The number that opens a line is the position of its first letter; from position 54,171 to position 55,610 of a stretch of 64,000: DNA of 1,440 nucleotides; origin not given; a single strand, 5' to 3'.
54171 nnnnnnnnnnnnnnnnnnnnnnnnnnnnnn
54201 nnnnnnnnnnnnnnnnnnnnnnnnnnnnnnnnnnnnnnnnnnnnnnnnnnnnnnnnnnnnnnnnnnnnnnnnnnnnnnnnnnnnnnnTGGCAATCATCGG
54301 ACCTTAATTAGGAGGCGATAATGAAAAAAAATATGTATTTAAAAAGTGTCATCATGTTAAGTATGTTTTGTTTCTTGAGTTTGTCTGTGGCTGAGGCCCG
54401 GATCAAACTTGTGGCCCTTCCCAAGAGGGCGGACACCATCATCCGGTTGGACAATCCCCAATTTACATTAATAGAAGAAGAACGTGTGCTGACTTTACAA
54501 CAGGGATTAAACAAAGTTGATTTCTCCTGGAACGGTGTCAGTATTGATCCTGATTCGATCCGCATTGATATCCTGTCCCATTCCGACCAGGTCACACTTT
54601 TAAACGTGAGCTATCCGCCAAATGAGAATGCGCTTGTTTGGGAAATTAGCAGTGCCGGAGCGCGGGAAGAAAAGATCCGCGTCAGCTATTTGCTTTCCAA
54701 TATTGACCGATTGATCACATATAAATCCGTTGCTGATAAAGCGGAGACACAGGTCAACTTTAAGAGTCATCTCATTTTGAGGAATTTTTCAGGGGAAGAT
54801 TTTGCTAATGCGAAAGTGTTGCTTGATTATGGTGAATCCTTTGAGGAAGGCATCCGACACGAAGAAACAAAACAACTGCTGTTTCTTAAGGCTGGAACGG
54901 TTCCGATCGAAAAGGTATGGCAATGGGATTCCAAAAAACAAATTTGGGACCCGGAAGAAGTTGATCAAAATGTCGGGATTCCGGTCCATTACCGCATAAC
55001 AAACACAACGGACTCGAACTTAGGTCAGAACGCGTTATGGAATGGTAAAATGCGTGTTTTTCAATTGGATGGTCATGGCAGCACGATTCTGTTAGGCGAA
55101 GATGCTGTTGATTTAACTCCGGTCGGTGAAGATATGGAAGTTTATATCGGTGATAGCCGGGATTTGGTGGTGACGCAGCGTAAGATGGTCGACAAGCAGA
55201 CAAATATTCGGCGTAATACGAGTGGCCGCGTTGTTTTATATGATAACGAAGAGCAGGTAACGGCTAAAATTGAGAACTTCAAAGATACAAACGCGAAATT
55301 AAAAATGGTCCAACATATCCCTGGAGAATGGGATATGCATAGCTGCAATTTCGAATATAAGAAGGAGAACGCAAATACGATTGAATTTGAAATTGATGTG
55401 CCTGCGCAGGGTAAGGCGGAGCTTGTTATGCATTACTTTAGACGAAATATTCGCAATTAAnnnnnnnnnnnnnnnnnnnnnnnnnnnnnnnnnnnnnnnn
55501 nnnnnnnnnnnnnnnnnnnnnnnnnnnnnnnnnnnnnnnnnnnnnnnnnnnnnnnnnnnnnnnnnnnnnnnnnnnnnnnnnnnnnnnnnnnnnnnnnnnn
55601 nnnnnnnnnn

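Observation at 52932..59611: Tandem array of five paralogous secreted ~380-460-aa proteins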

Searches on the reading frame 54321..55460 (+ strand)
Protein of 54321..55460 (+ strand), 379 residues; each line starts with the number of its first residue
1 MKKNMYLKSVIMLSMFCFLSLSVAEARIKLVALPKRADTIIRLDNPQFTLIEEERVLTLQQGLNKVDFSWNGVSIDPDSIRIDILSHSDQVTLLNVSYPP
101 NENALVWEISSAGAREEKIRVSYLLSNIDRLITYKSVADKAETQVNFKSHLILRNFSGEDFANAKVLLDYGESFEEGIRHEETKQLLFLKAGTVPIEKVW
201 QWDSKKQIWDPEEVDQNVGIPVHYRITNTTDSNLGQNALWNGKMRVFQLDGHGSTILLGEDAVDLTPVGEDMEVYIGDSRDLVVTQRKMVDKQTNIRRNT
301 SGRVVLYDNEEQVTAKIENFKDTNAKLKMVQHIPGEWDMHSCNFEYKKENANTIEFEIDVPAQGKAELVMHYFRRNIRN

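Call 3: search_protein_families(library=pfam, proteins=[window:54321-55460:+], max_evalue=1)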
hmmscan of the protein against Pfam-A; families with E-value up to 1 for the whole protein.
window:54321-55460:+ (379 aa): 3 families
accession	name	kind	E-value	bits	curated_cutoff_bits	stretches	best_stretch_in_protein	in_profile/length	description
PF13598.12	DUF4139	-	0.0025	18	31.8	1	120-335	2-155/205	Domain of unknown function (DUF4139)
PF13600.11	DUF4140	-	0.02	15.7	27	1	55-102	14-58/98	N-terminal domain of unknown function (DUF4140)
PF17390.7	Bac_rhamnosid_C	-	0.11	12.8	22.1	0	345-370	39-63/78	Bacterial alpha-L-rhamnosidase C-terminal domain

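Call 4: search_protein_families(library=ncbifam, proteins=[window:54321-55460:+], max_evalue=1)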
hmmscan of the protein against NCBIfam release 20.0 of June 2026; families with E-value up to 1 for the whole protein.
window:54321-55460:+ (379 aa): 2 families
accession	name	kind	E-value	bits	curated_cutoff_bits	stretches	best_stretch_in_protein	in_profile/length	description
NF041291.1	StbC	equivalog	0.016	15.5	100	1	272-300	12-40/122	plasmid stabilization protein StbC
TIGR02231.1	TIGR02231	subfamily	0.063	12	112.6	1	101-168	177-244/524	mucoidy inhibitor MuiA family protein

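Call 16: find_related_loci(query=window:54321-55457:+, collection=genome_contigs, flank=10000)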
Query window:54321-55457:+ (379 aa) in genome_contigs; peptide patterns used: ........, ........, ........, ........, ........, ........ (x = any residue, [..] = any of these).
85 stretches matched a pattern; 26 encode a relative of the query (tblastn E <= 1e-3); 26 distinct loci.
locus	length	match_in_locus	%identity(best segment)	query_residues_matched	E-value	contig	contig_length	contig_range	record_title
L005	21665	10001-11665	71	1-378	0e+0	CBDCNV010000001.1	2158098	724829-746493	MAG: Opitutales bacterium isolate bad5a5f1-2e93-4c07-927b-d919c4be9086 genome assembly, contig: contig_1, whole genome s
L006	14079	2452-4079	69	7-378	2e-178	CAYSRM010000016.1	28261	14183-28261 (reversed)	MAG TPA_asm: uncultured Victivallales bacterium isolate SRP332253_co1_72 genome assembly, contig: NODE_2442_length_28261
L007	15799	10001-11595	69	7-378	6e-174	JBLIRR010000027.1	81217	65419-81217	MAG: bacterium isolate MF1_201910_bin_226 MF1_201910_bin_226_scaffold_27, whole genome shotgun sequence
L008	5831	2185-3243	71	26-378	1e-171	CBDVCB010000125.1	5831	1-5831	MAG TPA_asm: uncultured bacterium isolate SRR22302365_binner12_Refined_173 genome assembly, contig: ERZ25074835.12355, w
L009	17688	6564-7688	65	7-378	8e-167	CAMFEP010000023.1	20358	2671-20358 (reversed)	MAG: Kiritimatiellales bacterium isolate AH-24oct19-233 genome assembly, contig: AH-24oct19-C5840, whole genome shotgun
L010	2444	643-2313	65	7-378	1e-175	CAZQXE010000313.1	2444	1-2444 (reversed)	MAG TPA_asm: uncultured Pirellulales bacterium isolate binchicken_co116_398 genome assembly, contig: NODE_62452_length_2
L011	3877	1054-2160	64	11-378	3e-169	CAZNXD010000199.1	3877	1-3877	MAG TPA_asm: uncultured Pirellulales bacterium isolate binchicken_co100_349 genome assembly, contig: NODE_37661_length_3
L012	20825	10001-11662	64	3-378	3e-162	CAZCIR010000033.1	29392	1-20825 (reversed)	MAG TPA_asm: uncultured Pirellulales bacterium isolate binchicken_co34_225 genome assembly, contig: NODE_2320_length_293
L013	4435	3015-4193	62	8-378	8e-164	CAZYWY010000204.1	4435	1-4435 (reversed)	MAG TPA_asm: uncultured Pirellulales bacterium isolate SRP214966_co4_474 genome assembly, contig: NODE_31661_length_4435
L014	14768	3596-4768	62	1-378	1e-159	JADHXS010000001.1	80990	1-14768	MAG: Phycisphaerae bacterium isolate BS750m-G59 BS-750m-C130, whole genome shotgun sequence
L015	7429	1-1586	69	3-378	5e-158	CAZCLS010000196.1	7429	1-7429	MAG TPA_asm: uncultured bacterium isolate SRP178699_co1_462 genome assembly, contig: NODE_14288_length_7429_cov_8.045972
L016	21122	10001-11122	63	11-378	2e-157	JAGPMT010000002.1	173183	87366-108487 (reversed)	MAG: Phycisphaerae bacterium isolate Gw_SlDig_bin_36 Gw_SlDig_53_length_173183_cov_7.813263, whole genome shotgun sequen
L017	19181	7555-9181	64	2-379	6e-157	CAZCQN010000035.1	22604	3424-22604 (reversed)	MAG TPA_asm: uncultured Verrucomicrobiota bacterium isolate SRP214966_co5_75 genome assembly, contig: NODE_1723_length_2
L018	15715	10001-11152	63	11-378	2e-156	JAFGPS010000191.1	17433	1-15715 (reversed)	MAG: Sedimentisphaerales bacterium isolate Zod_Metabat.706 k87_11701857, whole genome shotgun sequence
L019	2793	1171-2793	62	3-378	2e-164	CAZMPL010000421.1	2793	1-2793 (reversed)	MAG TPA_asm: uncultured Pirellulales bacterium isolate SRP192927_co7_699 genome assembly, contig: NODE_100442_length_279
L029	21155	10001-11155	62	11-378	6e-155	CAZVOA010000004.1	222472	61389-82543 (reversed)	MAG TPA_asm: uncultured Pirellulales bacterium isolate SRP192927_co3_108 genome assembly, contig: NODE_26_length_222472_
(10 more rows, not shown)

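Call 20: find_homologous_proteins(query=window:54321-55457:+)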
Query window:54321-55457:+ (379 aa): 3430 proteins with E <= 0.001 among 5903 candidates; the best 120 are listed.
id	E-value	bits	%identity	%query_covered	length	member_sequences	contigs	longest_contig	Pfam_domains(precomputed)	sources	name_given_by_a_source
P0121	1.6e-177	608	72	100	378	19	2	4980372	-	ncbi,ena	-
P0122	6.3e-177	606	72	100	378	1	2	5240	-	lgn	-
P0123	1.3e-173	595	71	100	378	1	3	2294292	-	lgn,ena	-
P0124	1.7e-170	585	69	97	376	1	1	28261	-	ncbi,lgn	-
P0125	4.2e-170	584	69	99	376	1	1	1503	-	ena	-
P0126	6.5e-170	583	70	98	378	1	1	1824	-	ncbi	-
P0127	2.0e-169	582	70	100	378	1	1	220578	-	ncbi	-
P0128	8.2e-169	580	69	98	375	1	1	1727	-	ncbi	-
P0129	1.1e-168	579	72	95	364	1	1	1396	-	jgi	jgi:hypothetical protein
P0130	7.0e-168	577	73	94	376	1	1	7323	-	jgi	jgi:hypothetical protein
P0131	7.7e-168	576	68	99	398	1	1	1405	-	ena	-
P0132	2.1e-167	575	69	98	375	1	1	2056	-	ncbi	-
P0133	2.0e-166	572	68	97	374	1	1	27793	-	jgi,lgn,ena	-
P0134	2.1e-166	572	66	98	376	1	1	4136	-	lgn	-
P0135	3.8e-166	571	69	96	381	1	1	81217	-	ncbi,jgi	ncbi:MAG: hypothetical protein ACMUJM_16515 [bacterium]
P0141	2.7e-165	568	69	97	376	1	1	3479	PF13598.13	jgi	-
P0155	1.2e-163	563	69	94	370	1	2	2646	PF13598.13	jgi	-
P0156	1.5e-163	562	69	96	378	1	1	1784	PF13598.13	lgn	-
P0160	4.8e-163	561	68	94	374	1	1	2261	PF13598.13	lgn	-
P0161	4.9e-163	561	65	100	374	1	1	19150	PF13598.13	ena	-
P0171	1.9e-162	559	66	97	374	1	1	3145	PF13598.13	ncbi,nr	ncbi:MAG: hypothetical protein PHD86_09325 [Kiritimatiellae bacterium]|nr:hypothetical protein [Kiri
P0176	6.3e-162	557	68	98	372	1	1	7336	PF13598.13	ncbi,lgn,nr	ncbi:MAG: hypothetical protein K9M45_11935 [Kiritimatiellales bacterium]|nr:hypothetical protein [Ki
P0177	8.2e-162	557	71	93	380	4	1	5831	PF13598.13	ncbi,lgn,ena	-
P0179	1.3e-161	556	66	98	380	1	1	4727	PF13598.13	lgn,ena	-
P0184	2.0e-161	555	65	100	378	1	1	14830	-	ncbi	ncbi:MAG: hypothetical protein AB1896_04120 [Thermodesulfobacteriota bacterium]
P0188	3.8e-161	554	67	94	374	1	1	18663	PF13598.13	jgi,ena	-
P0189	4.1e-161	554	66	97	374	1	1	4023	PF13598.13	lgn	-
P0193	6.7e-161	554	67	94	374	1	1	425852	PF13598.13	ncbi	ncbi:MAG: hypothetical protein AB7T27_03490 [Kiritimatiellia bacterium]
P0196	8.4e-161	553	65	97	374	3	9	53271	PF13598.13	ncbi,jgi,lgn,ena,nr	ncbi:MAG TPA: hypothetical protein PKM67_09525 [Kiritimatiellia bacterium]|nr:hypothetical protein [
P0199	9.7e-161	553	67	99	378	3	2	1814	PF13598.13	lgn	-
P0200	1.0e-160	553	65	97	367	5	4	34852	PF13598.13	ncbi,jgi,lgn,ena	-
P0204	1.6e-160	552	65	97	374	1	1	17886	PF13598.13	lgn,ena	-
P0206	2.0e-160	552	67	97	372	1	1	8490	PF13598.13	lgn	-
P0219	5.3e-160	551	66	99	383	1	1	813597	-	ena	-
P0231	1.1e-159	550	66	99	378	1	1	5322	PF13598.13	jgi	jgi:hypothetical protein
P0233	1.1e-159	550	66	98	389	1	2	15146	PF13598.13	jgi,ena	-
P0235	1.3e-159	549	67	98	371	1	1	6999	PF13598.13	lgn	-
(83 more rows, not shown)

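Call 48: find_encoding_contigs(protein=P0193, flank=10000, max_places=1)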
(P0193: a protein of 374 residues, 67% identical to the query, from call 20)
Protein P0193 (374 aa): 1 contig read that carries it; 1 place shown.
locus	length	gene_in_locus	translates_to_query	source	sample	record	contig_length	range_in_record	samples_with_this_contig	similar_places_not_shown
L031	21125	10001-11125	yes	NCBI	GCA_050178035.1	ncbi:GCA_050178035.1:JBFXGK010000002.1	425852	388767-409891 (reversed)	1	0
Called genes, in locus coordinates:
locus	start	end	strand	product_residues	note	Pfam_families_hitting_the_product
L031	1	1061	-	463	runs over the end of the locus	PF03448:MgtE_N, PF00571:CBS, PF01769:MgtE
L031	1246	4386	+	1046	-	PF11028:TMEM260_N, PF13431:TPR_17 (faint), PF13432:TPR_16 (faint), PF14559:TPR_19 (faint), PF07719:TPR_2 (faint), PF13428:TPR_14 (faint), PF24575:TPR_Slam (faint), PF25064:ARM_TT21_5th (weak), +1 more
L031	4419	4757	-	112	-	-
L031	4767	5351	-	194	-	PF14424:Toxin-deaminase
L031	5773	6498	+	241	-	PF01209:Ubie_methyltran, PF13489:Methyltransf_23, PF13847:Methyltransf_31, PF08241:Methyltransf_11, PF08242:Methyltransf_12, PF13649:Methyltransf_25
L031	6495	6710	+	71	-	-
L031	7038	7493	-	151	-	PF08211:dCMP_cyt_deam_2, PF00383:dCMP_cyt_deam_1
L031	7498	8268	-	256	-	PF01048:PNP_UDP_1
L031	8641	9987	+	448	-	PF13598:DUF4139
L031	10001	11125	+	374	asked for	PF13598:DUF4139 (faint)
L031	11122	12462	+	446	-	PF13598:DUF4139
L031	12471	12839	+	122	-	-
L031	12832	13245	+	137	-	-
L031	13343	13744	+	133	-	-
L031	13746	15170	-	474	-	-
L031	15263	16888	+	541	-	PF00890:FAD_binding_2, PF01266:DAO, PF02910:Succ_DH_flav_C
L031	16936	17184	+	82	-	-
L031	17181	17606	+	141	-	PF01850:PIN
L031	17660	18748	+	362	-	PF00465:Fe-ADH (faint), PF13685:Fe-ADH_2, PF01761:DHQ_synthase, PF24621:DHQS_C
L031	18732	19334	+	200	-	-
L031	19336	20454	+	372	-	PF00633:HHH (faint), PF14520:HHH_5, PF02481:DNA_processg_A, PF18306:LDcluster4 (faint), PF17782:WHD_DprA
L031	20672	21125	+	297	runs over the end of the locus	-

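Call 49: find_encoding_contigs(protein=P0219, flank=10000, max_places=1)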
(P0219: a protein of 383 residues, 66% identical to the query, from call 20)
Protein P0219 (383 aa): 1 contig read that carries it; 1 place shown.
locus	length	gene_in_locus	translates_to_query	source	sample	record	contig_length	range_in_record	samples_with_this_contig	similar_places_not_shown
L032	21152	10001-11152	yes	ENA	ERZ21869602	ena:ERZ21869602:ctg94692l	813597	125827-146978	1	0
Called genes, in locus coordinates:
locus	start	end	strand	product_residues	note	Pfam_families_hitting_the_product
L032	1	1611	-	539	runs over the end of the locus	PF25077:DUF7800, PF09423:PhoD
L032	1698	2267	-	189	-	PF01558:POR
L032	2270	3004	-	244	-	PF02775:TPP_enzyme_C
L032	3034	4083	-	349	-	PF01855:POR_N, PF02780:Transketolase_C (weak), PF17147:PFOR_II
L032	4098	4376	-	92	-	PF12797:Fer4_2, PF25160:LdpA_Fe-S-bd (faint), PF00037:Fer4, PF12837:Fer4_6, PF13237:Fer4_10, PF14697:Fer4_21, PF12838:Fer4_7, PF13187:Fer4_9, +4 more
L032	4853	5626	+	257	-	PF00106:adh_short, PF08659:KR, PF13561:adh_short_C2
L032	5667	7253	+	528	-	PF00857:Isochorismatase (faint), PF06283:ThuA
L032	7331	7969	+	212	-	PF04542:Sigma70_r2, PF04545:Sigma70_r4, PF08281:Sigma70_r4_2, PF13384:HTH_23 (faint)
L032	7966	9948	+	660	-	PF13598:DUF4139 (weak)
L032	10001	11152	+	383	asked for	-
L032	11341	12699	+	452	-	PF13598:DUF4139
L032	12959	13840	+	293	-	PF13598:DUF4139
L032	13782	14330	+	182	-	-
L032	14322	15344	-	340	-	PF24400:DUF7544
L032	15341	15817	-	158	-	PF10825:DUF2752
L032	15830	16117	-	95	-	-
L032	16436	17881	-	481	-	PF02310:B12-binding, PF04055:Radical_SAM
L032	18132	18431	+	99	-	-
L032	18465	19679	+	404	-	-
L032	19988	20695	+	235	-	PF13392:HNH_3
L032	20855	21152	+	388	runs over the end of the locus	-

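Call 50: find_encoding_contigs(protein=P0184, flank=10000, max_places=1)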
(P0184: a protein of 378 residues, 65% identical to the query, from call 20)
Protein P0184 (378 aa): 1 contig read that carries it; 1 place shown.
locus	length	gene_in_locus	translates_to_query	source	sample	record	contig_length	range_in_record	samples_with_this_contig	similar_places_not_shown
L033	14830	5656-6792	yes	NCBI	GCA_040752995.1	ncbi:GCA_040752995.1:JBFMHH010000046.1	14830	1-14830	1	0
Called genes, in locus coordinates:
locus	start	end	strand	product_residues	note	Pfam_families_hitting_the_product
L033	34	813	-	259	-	-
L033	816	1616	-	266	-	PF02754:CCG (faint)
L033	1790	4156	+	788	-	PF02901:PFL-like, PF01228:Gly_radical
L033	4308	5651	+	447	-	PF13598:DUF4139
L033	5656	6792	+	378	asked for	-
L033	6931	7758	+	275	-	PF12838:Fer4_7 (faint), PF13237:Fer4_10 (weak), PF00037:Fer4 (weak)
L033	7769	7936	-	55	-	-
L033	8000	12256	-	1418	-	-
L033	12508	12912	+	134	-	-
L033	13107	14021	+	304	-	PF01963:TraB_PrgY_gumN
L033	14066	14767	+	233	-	PF03548:LolA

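Call 53: search_protein_families(library=pfam, proteins=[L029:3130-3717:+, L029:3717-5624:+, L029:7032-8624:+, L029:8655-9899:+, L018:7237-8673:+, L032:7331-7966:+, L032:7966-9948:+, L031:12471-12839:+, L031:12832-13245:+, L031:13343-13744:+], max_evalue=0.01)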
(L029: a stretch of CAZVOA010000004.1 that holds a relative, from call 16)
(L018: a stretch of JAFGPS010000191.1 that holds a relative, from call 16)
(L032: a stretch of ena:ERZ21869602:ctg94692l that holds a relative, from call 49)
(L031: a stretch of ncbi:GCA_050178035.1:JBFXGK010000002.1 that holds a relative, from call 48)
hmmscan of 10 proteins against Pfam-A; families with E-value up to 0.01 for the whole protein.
L029:3130-3717:+ (196 aa): 6 families
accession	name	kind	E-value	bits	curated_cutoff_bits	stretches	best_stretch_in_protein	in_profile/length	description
PF08281.18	Sigma70_r4_2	-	4.3e-17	61.9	25.7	1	135-187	2-54/54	Sigma-70, region 4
PF04542.20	Sigma70_r2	-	1.7e-15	57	24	1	29-94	2-70/71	Sigma-70 region 2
PF04545.22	Sigma70_r4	-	6.9e-10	38.7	24.1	1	141-188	2-49/50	Sigma-70, region 4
PF13384.12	HTH_23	-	0.0063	16.7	24.6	0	147-177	5-35/50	Homeodomain-like domain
PF22029.2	PhyR_sigma2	-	0.0076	16.7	27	0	43-80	15-53/55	Sigma2 domain of PhyR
PF07638.17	Sigma70_ECF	-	0.0092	16.3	21.1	0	129-180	118-172/185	ECF sigma factor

L029:3717-5624:+ (636 aa): 1 family
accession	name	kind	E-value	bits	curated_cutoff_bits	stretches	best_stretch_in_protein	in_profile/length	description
PF13598.12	DUF4139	-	2.1e-10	41.1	31.8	1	303-584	2-153/205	Domain of unknown function (DUF4139)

L029:7032-8624:+ (531 aa): 3 families
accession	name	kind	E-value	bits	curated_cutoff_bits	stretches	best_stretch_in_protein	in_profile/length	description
PF00578.27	AhpC-TSA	-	2.3e-07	31.2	26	1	402-484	1-84/124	AhpC/TSA family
PF13905.12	Thioredoxin_8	-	0.00034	21.3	27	1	425-513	2-90/94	Thioredoxin-like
PF08534.16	Redoxin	-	0.00089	19.5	26.6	1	401-520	1-101/148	Redoxin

L029:8655-9899:+ (415 aa): 1 family
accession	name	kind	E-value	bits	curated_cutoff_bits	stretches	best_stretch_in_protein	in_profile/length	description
PF00079.25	Serpin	-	1.4e-121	406.6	27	1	38-410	2-370/370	Serpin (serine protease inhibitor)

L018:7237-8673:+ (479 aa): 6 families
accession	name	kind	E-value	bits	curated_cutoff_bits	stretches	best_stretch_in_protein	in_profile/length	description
PF13620.12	CarboxypepD_reg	-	8.4e-23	81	32.3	3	202-275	2-64/82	Carboxypeptidase regulatory-like domain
PF17802.7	SpaA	-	1.8e-13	50.9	23.1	1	205-281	6-75/91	Prealbumin-like fold domain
PF13715.12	CarbopepD_reg_2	-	7.5e-09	35.9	32.2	0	299-359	2-51/88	CarboxypepD_reg-like domain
PF00775.27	Dioxygenase_C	-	7.8e-05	22.6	27.3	0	201-265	31-100/182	Dioxygenase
PF09430.16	EMC7_beta-sandw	-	0.0008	20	26.6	0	425-445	23-43/122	ER membrane protein complex subunit 7, beta-sandwich domain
PF20598.4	DUF6795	-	0.0033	18.1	27.4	0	302-350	4-47/103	Domain of unknown function (DUF6795)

L032:7331-7966:+ (212 aa): 8 families
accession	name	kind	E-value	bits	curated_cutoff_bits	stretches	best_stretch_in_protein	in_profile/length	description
PF08281.18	Sigma70_r4_2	-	8.7e-18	64.2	25.7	1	148-200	2-54/54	Sigma-70, region 4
PF04542.20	Sigma70_r2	-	3.2e-16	59.3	24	1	39-105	1-70/71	Sigma-70 region 2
PF04545.22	Sigma70_r4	-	6.2e-10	38.9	24.1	1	154-200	2-48/50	Sigma-70, region 4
PF13384.12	HTH_23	-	1.3e-05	25.3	24.6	1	159-190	4-35/50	Homeodomain-like domain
PF07638.17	Sigma70_ECF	-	0.00034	21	21.1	1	64-196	52-175/185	ECF sigma factor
PF13551.12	HTH_29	-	0.0047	17.4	28.1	0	162-189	1-29/64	Winged helix-turn helix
PF13936.12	HTH_38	-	0.0047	17.1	27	0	161-194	9-42/44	Helix-turn-helix domain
PF13518.12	HTH_28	-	0.0061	17.1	25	0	161-190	1-30/52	Helix-turn-helix domain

L032:7966-9948:+ (660 aa): 1 family
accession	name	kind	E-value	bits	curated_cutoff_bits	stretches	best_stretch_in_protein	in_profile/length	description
PF13598.12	DUF4139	-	7.2e-07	29.6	31.8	1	313-599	2-150/205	Domain of unknown function (DUF4139)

L031:12471-12839:+ (122 aa): 0 families

L031:12832-13245:+ (137 aa): 1 family
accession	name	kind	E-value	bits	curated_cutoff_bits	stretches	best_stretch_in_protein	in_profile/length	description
PF12773.13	DZR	-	0.007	17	27.3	0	4-25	1-22/45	Double zinc ribbon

L031:13343-13744:+ (133 aa): 0 families

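Call 66: search_protein_families(library=pfam, alignment_id=A3, max_evalue=0.01)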
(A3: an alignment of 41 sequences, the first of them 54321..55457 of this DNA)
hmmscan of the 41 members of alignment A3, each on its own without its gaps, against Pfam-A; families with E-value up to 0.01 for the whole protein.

A. member 1, window:54321-55457:+ (379 aa): 1 family
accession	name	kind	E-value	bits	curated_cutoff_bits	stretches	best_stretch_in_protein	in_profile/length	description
PF13598.12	DUF4139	-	0.0025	18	31.8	1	120-335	2-155/205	Domain of unknown function (DUF4139)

B. families by the number of members that match (of 41 scanned): 2 families
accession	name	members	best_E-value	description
PF13598.12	DUF4139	24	1.7e-06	Domain of unknown function (DUF4139)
PF13600.11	DUF4140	1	0.0082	N-terminal domain of unknown function (DUF4140)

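Call 68: search_protein_families(library=padloc, proteins=[window:54321-55457:+], max_evalue=0.1)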
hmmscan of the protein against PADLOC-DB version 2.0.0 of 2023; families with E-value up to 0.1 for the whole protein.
window:54321-55457:+ (379 aa): 0 families

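Call 69: search_protein_families(library=phrogs, proteins=[window:54321-55457:+], max_evalue=0.1)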
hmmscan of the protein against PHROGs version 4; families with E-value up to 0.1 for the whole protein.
window:54321-55457:+ (379 aa): 0 families

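Call 70: find_related_loci(query=A3, collection=metagenome_contigs, flank=10000)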
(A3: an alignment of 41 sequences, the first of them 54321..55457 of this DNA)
Query A3 (379 aa) in metagenome_contigs; peptide patterns used: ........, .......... (x = any residue, [..] = any of these).
600 stretches matched a pattern (row limit reached: there are more); 370 encode a relative of the query (tblastn E <= 1e-3); the best 80 are kept; 80 distinct loci.
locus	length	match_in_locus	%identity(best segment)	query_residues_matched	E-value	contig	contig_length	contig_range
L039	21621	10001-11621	68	11-378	1e-174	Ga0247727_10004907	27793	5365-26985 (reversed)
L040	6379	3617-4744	67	1-378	2e-175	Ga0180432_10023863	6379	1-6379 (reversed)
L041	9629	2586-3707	66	1-377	7e-171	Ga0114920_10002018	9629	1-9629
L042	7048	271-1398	67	11-378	5e-171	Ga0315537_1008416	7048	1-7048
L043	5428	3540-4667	67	11-378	8e-173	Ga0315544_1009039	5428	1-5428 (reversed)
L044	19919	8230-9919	66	3-378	1e-169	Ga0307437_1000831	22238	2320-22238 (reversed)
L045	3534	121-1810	66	3-378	1e-177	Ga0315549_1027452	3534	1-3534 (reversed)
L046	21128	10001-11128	66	11-378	1e-169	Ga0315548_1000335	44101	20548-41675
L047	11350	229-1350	66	9-378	3e-169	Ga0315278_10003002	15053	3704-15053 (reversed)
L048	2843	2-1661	66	9-378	2e-179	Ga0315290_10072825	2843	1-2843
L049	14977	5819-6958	68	8-378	7e-169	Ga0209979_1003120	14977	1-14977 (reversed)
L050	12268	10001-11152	66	3-379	7e-169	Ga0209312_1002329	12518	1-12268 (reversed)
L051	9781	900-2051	66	3-379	7e-169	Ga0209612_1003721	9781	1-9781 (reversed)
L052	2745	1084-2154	70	22-378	2e-179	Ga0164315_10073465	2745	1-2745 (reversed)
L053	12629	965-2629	67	7-378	4e-168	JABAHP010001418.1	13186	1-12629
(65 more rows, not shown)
